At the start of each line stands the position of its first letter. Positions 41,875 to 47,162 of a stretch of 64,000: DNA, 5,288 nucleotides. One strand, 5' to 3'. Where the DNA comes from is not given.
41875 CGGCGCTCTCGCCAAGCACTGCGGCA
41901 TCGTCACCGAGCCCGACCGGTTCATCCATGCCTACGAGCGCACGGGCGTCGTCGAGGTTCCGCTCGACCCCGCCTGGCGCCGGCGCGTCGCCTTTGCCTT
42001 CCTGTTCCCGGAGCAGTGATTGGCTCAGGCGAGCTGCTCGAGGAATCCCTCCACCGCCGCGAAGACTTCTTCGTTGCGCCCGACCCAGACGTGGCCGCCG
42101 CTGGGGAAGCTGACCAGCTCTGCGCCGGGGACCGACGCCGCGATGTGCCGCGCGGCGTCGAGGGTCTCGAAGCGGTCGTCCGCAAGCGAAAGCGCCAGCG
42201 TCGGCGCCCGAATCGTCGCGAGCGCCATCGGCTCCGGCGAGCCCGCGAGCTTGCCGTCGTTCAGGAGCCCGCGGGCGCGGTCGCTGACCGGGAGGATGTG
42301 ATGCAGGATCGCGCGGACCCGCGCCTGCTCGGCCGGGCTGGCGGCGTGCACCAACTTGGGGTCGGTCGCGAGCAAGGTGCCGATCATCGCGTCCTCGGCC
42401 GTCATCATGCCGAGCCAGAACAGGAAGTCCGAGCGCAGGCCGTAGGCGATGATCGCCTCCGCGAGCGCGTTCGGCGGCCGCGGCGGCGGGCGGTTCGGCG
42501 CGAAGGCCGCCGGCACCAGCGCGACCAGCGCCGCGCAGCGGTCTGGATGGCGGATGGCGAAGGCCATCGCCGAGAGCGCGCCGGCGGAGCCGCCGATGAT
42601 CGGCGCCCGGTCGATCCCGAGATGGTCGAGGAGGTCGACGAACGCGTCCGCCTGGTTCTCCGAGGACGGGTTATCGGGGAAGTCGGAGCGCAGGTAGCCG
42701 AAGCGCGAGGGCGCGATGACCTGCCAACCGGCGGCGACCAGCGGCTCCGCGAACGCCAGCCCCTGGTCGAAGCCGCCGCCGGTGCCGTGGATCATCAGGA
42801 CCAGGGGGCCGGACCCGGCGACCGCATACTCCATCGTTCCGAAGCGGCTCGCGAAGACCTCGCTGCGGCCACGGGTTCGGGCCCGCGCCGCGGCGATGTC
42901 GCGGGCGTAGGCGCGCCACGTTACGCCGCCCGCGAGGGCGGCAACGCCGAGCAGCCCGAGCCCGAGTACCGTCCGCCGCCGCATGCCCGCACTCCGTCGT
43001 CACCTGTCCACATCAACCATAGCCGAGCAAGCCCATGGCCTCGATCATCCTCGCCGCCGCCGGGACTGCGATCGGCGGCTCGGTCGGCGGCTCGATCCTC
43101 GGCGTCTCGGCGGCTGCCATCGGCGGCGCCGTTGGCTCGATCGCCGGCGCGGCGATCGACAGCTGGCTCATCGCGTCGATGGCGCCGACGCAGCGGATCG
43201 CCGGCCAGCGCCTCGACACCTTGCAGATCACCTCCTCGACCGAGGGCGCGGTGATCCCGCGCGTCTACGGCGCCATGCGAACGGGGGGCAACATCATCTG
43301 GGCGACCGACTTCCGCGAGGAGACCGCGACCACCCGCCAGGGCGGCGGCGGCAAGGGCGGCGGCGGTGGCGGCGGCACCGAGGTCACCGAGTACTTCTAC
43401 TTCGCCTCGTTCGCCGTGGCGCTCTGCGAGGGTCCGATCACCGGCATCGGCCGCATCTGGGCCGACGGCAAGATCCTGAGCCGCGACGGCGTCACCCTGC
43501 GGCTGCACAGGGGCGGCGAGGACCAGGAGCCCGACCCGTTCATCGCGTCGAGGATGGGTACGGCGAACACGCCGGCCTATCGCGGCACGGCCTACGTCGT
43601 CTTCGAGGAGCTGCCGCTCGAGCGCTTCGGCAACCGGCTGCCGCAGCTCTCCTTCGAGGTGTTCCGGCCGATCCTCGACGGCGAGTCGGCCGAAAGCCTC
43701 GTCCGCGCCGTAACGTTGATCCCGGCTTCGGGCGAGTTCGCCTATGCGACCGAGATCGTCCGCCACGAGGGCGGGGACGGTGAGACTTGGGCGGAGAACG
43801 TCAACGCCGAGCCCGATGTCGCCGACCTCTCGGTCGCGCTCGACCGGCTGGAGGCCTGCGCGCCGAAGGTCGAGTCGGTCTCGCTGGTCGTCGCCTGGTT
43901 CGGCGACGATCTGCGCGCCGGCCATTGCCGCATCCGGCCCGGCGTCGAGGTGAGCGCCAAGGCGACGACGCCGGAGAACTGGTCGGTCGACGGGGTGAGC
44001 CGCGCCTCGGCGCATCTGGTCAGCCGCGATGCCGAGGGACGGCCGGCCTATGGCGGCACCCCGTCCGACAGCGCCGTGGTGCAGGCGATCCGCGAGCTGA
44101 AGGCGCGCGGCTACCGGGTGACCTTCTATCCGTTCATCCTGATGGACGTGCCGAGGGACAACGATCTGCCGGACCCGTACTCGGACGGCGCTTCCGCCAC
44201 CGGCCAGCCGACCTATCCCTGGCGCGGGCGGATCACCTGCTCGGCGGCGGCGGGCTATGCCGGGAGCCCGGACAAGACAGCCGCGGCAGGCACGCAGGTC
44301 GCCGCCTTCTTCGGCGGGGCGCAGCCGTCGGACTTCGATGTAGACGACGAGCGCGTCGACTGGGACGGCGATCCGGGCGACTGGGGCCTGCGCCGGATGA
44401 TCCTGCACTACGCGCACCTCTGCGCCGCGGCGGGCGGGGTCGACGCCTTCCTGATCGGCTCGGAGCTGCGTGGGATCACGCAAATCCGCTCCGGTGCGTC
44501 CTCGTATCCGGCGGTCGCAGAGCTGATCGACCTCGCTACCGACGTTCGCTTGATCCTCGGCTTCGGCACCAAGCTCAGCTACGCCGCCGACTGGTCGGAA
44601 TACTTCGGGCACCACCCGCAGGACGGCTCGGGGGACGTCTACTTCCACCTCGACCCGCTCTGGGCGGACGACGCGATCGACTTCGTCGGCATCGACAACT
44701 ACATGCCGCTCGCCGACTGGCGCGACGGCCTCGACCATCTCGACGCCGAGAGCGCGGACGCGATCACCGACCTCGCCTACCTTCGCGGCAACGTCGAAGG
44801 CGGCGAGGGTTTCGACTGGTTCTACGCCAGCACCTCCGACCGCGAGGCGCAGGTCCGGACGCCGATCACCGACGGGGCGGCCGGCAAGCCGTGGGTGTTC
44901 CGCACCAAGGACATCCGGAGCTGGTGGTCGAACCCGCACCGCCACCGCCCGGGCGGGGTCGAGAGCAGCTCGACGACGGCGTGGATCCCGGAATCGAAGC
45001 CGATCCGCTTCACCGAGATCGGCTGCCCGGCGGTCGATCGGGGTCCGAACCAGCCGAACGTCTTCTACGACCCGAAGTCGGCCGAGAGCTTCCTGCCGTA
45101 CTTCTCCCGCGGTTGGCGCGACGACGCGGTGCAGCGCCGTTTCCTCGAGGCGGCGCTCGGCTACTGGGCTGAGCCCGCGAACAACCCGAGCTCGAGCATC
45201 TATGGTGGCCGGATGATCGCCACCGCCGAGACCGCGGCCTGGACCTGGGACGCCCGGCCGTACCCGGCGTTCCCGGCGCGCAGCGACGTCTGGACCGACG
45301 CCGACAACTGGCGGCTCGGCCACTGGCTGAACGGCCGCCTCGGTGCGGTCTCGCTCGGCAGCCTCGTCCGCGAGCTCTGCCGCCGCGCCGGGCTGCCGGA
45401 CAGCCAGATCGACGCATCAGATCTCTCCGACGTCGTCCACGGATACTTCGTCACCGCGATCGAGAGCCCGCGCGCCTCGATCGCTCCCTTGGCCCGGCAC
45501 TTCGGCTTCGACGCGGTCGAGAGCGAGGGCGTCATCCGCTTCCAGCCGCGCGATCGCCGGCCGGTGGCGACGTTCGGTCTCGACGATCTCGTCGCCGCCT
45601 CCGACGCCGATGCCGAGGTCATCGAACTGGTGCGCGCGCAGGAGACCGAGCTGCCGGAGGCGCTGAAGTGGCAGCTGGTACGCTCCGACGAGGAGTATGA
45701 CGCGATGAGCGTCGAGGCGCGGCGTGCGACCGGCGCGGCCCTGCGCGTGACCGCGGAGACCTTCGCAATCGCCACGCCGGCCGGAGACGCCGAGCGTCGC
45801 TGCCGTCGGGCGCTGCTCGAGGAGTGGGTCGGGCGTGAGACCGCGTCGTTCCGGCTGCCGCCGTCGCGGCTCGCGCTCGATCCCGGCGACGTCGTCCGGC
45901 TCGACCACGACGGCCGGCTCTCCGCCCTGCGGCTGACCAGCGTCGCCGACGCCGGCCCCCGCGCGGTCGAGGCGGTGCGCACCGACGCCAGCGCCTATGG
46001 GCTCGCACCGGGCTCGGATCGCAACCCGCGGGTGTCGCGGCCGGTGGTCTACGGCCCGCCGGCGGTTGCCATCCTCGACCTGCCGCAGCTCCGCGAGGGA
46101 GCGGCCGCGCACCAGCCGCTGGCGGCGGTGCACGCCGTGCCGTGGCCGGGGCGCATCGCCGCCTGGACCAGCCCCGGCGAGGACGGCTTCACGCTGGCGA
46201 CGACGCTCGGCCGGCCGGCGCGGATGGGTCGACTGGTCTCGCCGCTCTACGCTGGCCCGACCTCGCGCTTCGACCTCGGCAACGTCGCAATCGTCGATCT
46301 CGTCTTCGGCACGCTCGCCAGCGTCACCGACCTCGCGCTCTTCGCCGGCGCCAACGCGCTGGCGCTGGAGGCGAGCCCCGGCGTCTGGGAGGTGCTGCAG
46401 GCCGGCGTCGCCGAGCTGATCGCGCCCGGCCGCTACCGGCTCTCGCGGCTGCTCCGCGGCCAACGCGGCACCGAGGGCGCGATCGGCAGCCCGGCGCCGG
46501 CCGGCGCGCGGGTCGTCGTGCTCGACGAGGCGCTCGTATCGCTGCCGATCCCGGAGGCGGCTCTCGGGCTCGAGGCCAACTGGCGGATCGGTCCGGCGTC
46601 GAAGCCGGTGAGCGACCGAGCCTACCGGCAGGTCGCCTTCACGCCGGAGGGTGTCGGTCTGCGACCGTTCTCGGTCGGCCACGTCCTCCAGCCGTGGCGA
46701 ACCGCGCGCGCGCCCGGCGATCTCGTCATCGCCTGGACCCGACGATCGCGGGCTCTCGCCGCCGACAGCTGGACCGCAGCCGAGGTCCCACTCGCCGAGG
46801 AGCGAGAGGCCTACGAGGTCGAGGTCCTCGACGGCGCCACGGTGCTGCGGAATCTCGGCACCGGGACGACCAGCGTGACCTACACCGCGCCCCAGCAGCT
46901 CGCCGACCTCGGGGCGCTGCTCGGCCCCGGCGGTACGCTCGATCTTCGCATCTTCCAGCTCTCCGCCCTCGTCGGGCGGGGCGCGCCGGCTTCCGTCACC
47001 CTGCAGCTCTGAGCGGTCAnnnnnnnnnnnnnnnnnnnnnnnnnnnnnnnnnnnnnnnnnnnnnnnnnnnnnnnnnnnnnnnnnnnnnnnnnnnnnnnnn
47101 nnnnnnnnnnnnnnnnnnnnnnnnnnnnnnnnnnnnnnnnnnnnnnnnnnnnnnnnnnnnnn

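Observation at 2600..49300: Hybrid prophage: serine-recombinase integration cassette, lambda-type head genes and a GTA-type tail, carrying about 12 morons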

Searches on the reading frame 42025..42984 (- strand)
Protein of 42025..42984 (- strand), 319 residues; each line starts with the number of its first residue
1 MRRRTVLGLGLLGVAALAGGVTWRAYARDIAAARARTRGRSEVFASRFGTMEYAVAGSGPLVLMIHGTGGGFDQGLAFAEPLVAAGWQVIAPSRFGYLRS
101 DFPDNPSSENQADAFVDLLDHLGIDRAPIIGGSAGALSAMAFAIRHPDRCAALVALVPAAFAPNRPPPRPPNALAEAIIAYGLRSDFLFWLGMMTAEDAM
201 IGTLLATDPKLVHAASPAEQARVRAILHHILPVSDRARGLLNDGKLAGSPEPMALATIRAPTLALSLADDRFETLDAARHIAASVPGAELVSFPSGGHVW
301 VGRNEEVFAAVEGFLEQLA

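Call 9: search_protein_families(library=pfam, max_evalue=0.001, proteins=[window:42028-42984:-])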
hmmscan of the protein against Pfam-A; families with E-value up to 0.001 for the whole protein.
seq(319 aa): 3 families
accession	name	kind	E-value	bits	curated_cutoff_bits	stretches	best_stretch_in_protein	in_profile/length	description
PF00561.26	Abhydrolase_1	-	3.7e-21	76.3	25.8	1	60-299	1-239/245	alpha/beta hydrolase fold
PF12697.13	Abhydrolase_6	-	1.5e-13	52.4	26.3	1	62-310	1-217/217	Alpha/beta hydrolase family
PF12146.15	Hydrolase_4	-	1.6e-05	24.8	27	1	61-176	6-127/239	Serine aminopeptidase, S33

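Call 63: search_protein_families(library=ncbifam, max_evalue=0.01, proteins=[window:42025-42984:-])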
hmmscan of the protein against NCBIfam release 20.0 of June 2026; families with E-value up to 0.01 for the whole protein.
window:42025-42984:- (319 aa): 34 families (the best 25 are shown)
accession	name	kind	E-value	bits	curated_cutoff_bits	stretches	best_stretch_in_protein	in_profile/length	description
NF045632.1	hydroxlase_HsaD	equivalog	6.3e-17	61.4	400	1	50-304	23-277/290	4,5:9,10-diseco-3-hydroxy-5,9,17-trioxoandrosta-1(10),2-diene-4-oate hydrolase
TIGR03343.1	biphenyl_bphD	equivalog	2.9e-16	59.5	462.15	1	51-165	22-141/282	2-hydroxy-6-oxo-6-phenylhexa-2,4-dienoate hydrolase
TIGR02427.1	protocat_pcaD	equivalog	1.6e-14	53.9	255.85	2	84-158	37-112/251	3-oxoadipate enol-lactonase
NF051488.1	bifunc_PcaDC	exception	1.6e-13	50.5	390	2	81-160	33-113/375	bifunctional 3-oxoadipate enol-lactonase/4-carboxymuconolactone decarboxylase PcaDC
NF053683.1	esterase_mleBRB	exception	7.6e-12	45.4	585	1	108-299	77-259/280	BRB family alpha/beta fold macrolide esterase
NF052610.1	macro_16_ester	equivalog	8.9e-12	44.9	420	1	109-299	78-263/281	alpha/beta fold macrolide esterase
NF011457.0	PRK14875.1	equivalog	1.3e-10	40.8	307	1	27-162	99-235/372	acetoin dehydrogenase dihydrolipoyllysine-residue acetyltransferase subunit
TIGR03056.1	bchO_mg_che_rel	equivalog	2.1e-10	40.1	172.55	1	57-316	24-274/278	alpha/beta fold hydrolase BchO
TIGR01250.1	pro_imino_pep_2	subfamily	5.3e-10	39.3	167.65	2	57-154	23-125/288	proline iminopeptidase-family hydrolase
NF006449.0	PRK08775.1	equivalog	1.8e-09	37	296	1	95-159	106-173/344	homoserine O-succinyltransferase MetX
TIGR03611.1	RutD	equivalog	2.9e-09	36.7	238.5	1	59-155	13-110/258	pyrimidine utilization protein D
NF051487.1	bifunc_PcaCD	exception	3.4e-09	36.3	430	1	78-316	191-412/413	bifunctional 4-carboxymuconolactone decarboxylase/3-oxoadipate enol-lactonase PcaCD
NF058673.1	LipAdnlyCyLipJMY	equivalog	5.2e-09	35.3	800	1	254-315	220-282/449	bifunctional lipase/adenylate cyclase LipJ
NF053693.1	esterase_mleCBF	exception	2.6e-08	33.6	564.5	1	111-299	80-261/279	CBF family alpha/beta fold macrolide esterase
NF041759.1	mac_hydro_EstT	equivalog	4.1e-08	32.7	450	1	112-299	80-260/278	macrolide hydrolase EstT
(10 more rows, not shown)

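Call 88: search_protein_families(library=padloc, max_evalue=0.01, proteins=[window:42025-42984:-])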
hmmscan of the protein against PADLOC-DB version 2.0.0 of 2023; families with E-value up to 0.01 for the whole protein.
window:42025-42984:- (319 aa): 0 families

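Call 89: search_protein_families(library=phrogs, max_evalue=0.001, proteins=[window:42025-42984:-])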
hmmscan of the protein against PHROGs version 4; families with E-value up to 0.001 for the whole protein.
window:42025-42984:- (319 aa): 1 family
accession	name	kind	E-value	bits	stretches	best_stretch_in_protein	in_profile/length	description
phrog_789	-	other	2.7e-22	80.2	1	49-317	340-599/637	esterase/lipase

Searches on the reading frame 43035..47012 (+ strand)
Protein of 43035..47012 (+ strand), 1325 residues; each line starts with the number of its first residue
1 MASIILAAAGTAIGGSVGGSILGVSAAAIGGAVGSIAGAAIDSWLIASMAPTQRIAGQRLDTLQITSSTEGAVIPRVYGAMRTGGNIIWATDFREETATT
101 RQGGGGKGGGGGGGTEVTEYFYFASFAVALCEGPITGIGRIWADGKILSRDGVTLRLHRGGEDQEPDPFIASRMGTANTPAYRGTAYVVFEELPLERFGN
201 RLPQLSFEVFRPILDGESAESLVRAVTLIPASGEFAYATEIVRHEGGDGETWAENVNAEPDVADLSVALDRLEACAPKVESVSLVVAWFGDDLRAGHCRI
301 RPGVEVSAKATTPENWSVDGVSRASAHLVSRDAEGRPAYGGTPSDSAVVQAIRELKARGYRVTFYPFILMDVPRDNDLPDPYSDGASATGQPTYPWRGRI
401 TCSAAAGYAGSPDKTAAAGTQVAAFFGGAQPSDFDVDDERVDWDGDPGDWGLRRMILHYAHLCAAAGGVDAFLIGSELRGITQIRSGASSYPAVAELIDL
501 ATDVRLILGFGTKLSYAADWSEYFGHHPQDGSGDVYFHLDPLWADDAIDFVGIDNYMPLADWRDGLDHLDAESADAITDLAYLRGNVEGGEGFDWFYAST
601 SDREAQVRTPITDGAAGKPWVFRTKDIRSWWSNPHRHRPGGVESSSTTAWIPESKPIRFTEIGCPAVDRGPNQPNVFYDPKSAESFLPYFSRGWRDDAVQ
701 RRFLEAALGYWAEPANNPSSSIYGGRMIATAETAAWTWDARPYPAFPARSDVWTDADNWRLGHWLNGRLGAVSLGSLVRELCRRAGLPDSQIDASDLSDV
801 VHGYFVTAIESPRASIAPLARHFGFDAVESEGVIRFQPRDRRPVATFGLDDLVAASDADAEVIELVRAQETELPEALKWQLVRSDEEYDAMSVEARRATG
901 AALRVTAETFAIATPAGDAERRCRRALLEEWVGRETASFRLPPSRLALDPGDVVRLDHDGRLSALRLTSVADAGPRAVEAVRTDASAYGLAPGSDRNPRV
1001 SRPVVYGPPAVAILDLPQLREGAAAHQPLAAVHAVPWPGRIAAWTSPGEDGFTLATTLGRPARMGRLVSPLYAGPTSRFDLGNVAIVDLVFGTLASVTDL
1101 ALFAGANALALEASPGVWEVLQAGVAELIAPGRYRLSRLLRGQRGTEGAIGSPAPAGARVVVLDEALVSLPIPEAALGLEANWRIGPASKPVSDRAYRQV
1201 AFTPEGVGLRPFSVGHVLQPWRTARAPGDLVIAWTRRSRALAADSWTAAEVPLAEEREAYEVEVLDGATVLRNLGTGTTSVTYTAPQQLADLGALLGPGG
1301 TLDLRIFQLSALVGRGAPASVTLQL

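Call 9: search_protein_families(library=pfam, max_evalue=0.001, proteins=[window:43035-47009:+])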
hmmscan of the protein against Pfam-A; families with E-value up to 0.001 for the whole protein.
seq(1325 aa): 4 families
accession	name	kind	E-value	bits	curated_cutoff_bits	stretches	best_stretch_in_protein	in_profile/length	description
PF13547.12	GTA_TIM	-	2.9e-154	513.2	27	1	450-747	1-299/299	GTA TIM-barrel-like domain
PF13550.12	Phage-tail_3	-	1.6e-44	152.1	23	1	809-970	3-162/164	Putative phage tail protein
PF23666.2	Rcc01698_C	-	6e-29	100.7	27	1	1062-1161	1-98/98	Rcc01698-like, C-terminal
PF22612.2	GH113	-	0.0006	19.7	27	0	653-679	208-234/289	Glycoside Hydrolase Family 113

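Call 16: search_dna_similar(query=window:43035-47012:+, collection=phages, mode=protein, max_rows=30)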
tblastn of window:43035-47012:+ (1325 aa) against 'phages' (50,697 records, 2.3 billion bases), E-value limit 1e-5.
Records with a match: 150; places in all: 176; records where one place covers at least 80% of the query: 36.
Best place of each record, by identity: 60-80% 10; <60% 140.
By first word of the organism name: Rhodobacter 47; Caulobacter 39; Xanthomonas 11; Brevundimonas 10; Roseobacter 7; Alteromonas 5; Dinoroseobacter 4; Bacteriophage 4; Paracoccus 4; Tetraselmis 3; and 12 more.
By host as written in the record: Rhodobacter capsulatus YW1 46; Caulobacter vibrioides CB15 22; - 9; Brevundimonas pondensis LVF1 8; Xanthomonas translucens pv. translucens (DSM 18974) 6; Caulobacter crescentus 6; Caulobacter crescentus NA1000 6; Caulobacter vibrioides 6; and 26 more.
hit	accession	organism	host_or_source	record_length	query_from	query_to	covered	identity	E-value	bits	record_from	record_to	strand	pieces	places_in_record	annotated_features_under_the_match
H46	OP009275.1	Rhodobacter phage RcKvothe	Rhodobacter capsulatus YW1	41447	42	1323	97%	60.8%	0e+0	1417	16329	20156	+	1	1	GTA TIM-barrel-like domain protein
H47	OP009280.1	Rhodobacter phage RcMeacham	Rhodobacter capsulatus YW1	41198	42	1323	97%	60.6%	0e+0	1413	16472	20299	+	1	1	GTA TIM-barrel-like domain protein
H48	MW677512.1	Rhodobacter phage RcFrancesLouise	Rhodobacter capsulatus YW1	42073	42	1323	97%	60.6%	0e+0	1413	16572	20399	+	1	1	22: GTA TIM barrel-like domain protein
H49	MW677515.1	Rhodobacter phage RcHotPocket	Rhodobacter capsulatus YW1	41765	42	1323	97%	60.6%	0e+0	1413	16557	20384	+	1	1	22: GTA TIM barrel-like domain protein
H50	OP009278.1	Rhodobacter phage RcMamaDuck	Rhodobacter capsulatus YW1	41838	42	1323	97%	60.6%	0e+0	1413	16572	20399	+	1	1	GTA TIM-barrel-like domain protein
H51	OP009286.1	Rhodobacter phage RcSwan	Rhodobacter capsulatus YW1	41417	42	1323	97%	60.6%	0e+0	1413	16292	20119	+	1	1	GTA TIM-barrel-like domain protein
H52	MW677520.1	Rhodobacter phage RcOceanus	Rhodobacter capsulatus YW1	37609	42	1323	97%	60.6%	0e+0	1411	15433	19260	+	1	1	20: GTA TIM barrel-like domain protein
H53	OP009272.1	Rhodobacter phage RcKai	Rhodobacter capsulatus YW1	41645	42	1323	97%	60.6%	0e+0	1429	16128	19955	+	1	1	GTA TIM-barrel-like domain protein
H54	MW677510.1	Rhodobacter phage RcDormio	Rhodobacter capsulatus YW1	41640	42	1323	97%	60.4%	0e+0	1429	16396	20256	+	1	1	21: GTA TIM barrel-like domain protein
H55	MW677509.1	Rhodobacter phage RcBaka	Rhodobacter capsulatus YW1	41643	42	1323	97%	60.3%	0e+0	1425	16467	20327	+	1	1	22: GTA TIM barrel-like domain protein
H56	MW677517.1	Rhodobacter phage RcKemmy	Rhodobacter capsulatus YW1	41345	42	1325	97%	59.3%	0e+0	1377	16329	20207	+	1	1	21: GTA TIM barrel-like domain protein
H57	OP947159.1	Desulfofustis phage LS06-2018-MD02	-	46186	42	1324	97%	44.1%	0e+0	951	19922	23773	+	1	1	tail protein | Rnase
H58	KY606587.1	Dinoroseobacter phage vB_DshS-R5C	Dinoroseobacter shibae DFL12T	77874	59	1320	95%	43.2%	4e-149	870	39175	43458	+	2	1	GTA-like protein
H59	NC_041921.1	Dinoroseobacter phage vB_DshS-R5C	Dinoroseobacter shibae DFL12T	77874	59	1320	95%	43.2%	4e-149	870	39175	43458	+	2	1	tail protein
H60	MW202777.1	Caudoviricetes sp.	Manatee Spring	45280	42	1316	96%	42.4%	0e+0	891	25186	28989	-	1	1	gta tiM-barrel-like domain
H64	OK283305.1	Roseobacter phage RDJL3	Roseobacter denitrificans OCh 114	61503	42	1323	97%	41.0%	0e+0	895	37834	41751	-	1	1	gene transfer agent-like protein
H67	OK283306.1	Roseobacter phage RDJL6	Roseobacter denitrificans OCh 114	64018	57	1323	96%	40.0%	0e+0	812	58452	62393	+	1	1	gene transfer agent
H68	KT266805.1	Roseobacter phage RDJL Phi 2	Roseobacter denitrificans OCh114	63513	57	1323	96%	39.8%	0e+0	818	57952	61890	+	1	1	gene transfer agent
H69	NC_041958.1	Roseobacter phage RDJL Phi 2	Roseobacter denitrificans OCh114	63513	57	1323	96%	39.8%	0e+0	818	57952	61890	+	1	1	tail protein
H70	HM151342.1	Roseobacter phage RDJL Phi 1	Roseobacter denitrificans OCh114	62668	51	1323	96%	39.5%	0e+0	815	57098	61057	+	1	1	gene transfer agent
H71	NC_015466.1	Roseobacter phage RDJL Phi 1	Roseobacter denitrificans OCh114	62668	51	1323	96%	39.5%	0e+0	815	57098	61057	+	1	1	tail protein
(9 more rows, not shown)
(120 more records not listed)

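Call 68: search_solved_structures(query=window:43035-47012:+, max_evalue=0.01)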
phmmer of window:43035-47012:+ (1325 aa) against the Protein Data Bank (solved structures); distinct sequences matched with E-value up to 0.01: 2.
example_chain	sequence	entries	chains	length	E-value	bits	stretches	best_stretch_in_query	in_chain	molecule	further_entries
6tba_8A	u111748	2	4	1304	0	1071.1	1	1-1323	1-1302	Uncharacterized protein | Putative gene transfer agent protein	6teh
8gtc_M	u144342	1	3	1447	4.2e-247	826.4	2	484-1291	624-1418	Megatron protein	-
